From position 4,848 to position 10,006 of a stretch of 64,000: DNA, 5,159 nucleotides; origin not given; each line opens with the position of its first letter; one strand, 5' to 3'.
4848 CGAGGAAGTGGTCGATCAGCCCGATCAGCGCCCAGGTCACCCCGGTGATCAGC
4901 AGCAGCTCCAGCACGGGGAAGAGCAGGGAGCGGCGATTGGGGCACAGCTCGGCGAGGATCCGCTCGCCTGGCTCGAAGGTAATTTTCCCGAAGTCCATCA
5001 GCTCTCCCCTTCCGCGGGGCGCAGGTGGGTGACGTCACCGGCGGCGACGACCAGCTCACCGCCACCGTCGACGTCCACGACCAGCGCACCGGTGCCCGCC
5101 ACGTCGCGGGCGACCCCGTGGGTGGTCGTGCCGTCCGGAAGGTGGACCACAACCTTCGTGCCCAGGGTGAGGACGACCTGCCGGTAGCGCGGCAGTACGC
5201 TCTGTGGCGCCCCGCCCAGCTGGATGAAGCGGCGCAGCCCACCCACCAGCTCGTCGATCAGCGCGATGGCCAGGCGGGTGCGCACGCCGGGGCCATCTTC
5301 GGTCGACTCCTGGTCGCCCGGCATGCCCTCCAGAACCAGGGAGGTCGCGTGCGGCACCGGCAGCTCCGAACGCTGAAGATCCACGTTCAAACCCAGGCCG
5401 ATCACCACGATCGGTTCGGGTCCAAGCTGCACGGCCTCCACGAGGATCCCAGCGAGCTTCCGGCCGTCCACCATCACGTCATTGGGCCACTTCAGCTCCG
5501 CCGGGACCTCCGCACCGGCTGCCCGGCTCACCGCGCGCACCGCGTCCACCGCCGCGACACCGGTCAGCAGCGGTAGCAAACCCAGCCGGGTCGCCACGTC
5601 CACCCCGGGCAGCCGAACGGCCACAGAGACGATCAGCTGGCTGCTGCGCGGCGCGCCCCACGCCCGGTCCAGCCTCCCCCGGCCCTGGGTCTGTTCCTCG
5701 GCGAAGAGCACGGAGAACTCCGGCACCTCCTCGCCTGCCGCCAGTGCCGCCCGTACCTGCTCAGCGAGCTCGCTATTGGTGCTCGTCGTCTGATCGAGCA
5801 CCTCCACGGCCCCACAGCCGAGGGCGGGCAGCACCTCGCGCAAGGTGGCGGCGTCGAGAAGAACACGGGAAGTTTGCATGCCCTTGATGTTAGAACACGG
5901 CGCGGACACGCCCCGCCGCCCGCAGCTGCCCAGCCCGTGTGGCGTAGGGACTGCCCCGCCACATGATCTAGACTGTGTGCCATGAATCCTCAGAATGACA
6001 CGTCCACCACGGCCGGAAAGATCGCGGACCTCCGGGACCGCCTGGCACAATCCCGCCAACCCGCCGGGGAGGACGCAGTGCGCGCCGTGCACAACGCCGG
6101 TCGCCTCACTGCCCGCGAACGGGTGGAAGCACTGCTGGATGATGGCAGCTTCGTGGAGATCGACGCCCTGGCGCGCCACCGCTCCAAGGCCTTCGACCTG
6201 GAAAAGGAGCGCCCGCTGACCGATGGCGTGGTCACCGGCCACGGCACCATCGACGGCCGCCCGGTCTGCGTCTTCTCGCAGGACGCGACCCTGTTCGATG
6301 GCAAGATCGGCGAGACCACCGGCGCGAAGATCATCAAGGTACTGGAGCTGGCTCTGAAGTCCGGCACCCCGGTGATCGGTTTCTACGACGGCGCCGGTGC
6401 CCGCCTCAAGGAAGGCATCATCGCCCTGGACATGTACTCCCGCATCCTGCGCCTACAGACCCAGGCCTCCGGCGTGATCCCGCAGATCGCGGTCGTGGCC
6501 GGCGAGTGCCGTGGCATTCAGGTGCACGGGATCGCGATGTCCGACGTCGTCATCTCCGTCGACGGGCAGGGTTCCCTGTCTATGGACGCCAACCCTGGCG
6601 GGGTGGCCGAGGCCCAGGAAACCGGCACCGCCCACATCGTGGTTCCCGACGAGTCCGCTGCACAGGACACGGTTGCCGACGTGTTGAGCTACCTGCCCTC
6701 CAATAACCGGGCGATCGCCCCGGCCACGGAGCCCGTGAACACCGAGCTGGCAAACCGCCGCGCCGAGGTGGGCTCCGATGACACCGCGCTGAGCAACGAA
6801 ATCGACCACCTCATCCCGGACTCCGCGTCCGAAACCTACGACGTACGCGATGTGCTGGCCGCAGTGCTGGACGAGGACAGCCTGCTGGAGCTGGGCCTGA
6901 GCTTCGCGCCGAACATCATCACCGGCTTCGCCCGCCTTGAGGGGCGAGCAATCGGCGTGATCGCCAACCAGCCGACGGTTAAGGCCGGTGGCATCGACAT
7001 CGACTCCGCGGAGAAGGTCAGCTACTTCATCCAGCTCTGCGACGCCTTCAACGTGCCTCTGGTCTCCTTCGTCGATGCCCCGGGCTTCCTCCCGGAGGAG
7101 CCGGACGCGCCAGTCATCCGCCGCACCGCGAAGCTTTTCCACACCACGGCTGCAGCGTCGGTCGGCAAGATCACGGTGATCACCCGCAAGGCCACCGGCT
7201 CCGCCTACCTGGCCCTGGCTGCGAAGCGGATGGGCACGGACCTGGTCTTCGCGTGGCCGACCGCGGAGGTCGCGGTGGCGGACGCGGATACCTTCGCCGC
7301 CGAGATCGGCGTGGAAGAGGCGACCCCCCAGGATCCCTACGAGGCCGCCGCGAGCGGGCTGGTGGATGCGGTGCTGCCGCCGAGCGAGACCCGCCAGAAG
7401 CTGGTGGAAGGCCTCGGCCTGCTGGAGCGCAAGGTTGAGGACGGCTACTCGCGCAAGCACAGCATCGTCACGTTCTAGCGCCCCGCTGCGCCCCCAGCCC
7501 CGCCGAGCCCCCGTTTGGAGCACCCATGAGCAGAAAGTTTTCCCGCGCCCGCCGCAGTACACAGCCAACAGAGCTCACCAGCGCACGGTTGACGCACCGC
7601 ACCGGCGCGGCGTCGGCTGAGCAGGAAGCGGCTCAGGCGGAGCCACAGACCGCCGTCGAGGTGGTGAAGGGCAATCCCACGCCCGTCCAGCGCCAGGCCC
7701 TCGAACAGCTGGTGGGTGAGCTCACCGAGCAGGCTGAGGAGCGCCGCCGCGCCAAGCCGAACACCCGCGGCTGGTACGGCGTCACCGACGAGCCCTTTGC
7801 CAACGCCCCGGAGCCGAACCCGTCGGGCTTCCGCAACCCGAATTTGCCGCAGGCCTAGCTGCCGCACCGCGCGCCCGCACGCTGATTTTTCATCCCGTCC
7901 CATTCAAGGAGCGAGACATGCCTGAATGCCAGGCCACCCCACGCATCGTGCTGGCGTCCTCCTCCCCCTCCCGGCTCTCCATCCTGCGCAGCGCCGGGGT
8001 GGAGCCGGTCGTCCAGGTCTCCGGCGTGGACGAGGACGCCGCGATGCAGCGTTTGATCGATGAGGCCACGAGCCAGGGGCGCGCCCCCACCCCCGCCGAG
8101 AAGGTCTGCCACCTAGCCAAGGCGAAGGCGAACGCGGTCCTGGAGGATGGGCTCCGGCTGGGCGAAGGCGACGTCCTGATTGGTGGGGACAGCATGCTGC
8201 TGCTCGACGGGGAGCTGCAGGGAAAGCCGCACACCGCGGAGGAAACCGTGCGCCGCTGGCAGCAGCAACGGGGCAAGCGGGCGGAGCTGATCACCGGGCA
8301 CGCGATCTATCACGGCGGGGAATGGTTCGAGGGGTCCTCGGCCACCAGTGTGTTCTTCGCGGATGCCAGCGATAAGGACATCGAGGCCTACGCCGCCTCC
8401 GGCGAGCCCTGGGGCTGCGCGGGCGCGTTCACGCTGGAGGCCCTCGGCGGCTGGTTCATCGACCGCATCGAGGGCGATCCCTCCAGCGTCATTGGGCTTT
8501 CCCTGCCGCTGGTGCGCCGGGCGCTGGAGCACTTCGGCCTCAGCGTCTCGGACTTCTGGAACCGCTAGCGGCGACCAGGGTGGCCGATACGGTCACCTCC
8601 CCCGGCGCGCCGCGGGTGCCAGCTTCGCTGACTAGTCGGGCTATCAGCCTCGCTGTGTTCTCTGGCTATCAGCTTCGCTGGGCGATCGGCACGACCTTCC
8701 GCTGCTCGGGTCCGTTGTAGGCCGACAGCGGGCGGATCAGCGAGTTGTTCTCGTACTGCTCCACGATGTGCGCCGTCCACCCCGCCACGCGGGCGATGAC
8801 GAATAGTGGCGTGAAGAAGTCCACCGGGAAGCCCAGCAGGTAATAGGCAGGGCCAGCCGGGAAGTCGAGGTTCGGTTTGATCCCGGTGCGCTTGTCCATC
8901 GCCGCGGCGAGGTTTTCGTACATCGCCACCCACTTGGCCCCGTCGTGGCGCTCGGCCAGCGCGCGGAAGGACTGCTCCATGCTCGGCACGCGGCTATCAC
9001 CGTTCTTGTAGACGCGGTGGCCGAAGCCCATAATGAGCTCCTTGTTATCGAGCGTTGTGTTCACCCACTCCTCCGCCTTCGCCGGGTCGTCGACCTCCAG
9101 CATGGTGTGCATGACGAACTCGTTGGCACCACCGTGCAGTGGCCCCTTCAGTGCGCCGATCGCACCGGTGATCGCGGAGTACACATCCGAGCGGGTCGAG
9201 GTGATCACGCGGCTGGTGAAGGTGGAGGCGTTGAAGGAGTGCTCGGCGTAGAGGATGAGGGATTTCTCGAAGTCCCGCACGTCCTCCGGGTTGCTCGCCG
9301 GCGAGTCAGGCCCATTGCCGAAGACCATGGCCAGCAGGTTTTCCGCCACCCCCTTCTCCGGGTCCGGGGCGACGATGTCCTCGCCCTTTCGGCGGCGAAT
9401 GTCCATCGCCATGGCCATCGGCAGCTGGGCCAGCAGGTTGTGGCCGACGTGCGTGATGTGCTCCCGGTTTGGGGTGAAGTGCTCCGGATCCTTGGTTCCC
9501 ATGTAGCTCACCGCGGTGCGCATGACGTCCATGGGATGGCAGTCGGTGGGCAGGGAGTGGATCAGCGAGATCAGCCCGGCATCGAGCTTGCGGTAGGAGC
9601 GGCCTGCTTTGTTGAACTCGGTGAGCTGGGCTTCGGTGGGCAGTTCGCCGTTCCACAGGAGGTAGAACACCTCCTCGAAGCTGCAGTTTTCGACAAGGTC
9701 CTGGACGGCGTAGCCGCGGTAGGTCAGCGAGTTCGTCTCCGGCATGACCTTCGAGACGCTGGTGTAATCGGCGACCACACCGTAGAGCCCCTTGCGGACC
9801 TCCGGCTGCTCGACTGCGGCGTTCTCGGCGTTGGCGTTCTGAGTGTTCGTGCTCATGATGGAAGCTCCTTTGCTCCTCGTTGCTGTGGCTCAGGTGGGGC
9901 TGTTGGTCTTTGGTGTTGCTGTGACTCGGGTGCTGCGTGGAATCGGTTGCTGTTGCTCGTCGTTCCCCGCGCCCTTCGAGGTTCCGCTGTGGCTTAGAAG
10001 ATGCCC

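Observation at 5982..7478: Intact but apparently non-catalytic AccD: a candidate pseudo-enzyme scaffold for the mycolate carboxylase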

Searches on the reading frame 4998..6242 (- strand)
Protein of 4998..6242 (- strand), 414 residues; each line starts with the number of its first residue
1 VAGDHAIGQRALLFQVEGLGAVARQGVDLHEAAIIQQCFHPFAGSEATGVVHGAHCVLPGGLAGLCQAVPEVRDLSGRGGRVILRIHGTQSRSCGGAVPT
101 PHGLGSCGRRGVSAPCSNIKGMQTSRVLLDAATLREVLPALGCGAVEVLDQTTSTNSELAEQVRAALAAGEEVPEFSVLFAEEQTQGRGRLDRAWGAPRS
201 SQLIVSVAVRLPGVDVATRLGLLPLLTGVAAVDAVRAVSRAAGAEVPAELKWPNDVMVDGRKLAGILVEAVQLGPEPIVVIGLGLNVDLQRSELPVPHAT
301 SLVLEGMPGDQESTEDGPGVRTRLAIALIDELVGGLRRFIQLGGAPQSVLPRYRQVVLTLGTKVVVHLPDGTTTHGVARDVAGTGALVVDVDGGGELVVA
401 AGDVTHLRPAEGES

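Call 25: search_protein_families(library=pfam, proteins=[window:4998-6242:-], max_evalue=0.001)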
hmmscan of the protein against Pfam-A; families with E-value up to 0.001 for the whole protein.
window:4998-6242:- (414 aa): 2 families
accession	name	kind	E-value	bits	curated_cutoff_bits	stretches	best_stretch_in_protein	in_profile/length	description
PF03099.24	BPL_LplA_LipB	-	3.1e-16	59.9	21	1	172-286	20-133/133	Biotin/lipoate A/B protein ligase family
PF02237.23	BPL_C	-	0.00073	19.8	21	0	359-406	1-47/48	Biotin protein ligase C terminal domain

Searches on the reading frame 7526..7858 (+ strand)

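Call 24: search_protein_families(library=pfam, proteins=[window:7526-7858:+], max_evalue=0.001)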
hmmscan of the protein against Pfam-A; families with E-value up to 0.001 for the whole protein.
window:7526-7858:+ (110 aa): 1 family
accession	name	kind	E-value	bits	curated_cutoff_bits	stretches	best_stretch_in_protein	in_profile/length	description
PF21848.1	DUF6907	-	0.00057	20.8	26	1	11-78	47-112/116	Domain of unknown function (DUF6907)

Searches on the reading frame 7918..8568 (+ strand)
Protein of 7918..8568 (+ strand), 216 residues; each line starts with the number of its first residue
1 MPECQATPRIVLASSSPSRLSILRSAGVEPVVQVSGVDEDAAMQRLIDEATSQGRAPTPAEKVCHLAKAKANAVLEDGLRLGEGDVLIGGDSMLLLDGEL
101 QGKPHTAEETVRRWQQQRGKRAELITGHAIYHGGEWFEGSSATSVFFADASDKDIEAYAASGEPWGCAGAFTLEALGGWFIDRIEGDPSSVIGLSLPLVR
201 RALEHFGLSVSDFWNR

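Call 24: search_protein_families(library=pfam, proteins=[window:7918-8568:+], max_evalue=0.001)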
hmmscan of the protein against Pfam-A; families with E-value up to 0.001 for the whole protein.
window:7918-8568:+ (216 aa): 1 family
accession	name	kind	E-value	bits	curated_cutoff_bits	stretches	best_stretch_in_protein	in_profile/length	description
PF02545.19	Maf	-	2.2e-46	158.3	27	1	9-205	1-186/187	Maf-like protein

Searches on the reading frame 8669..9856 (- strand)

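Call 25: search_protein_families(library=pfam, proteins=[window:8669-9856:-], max_evalue=0.001)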
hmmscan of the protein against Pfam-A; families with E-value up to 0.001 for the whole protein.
window:8669-9856:- (395 aa): 1 family
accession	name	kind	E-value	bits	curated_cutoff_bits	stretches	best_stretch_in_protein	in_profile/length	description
PF00285.26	Citrate_synt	-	7.4e-123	410.5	27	1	23-376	1-356/357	Citrate synthase, C-terminal domain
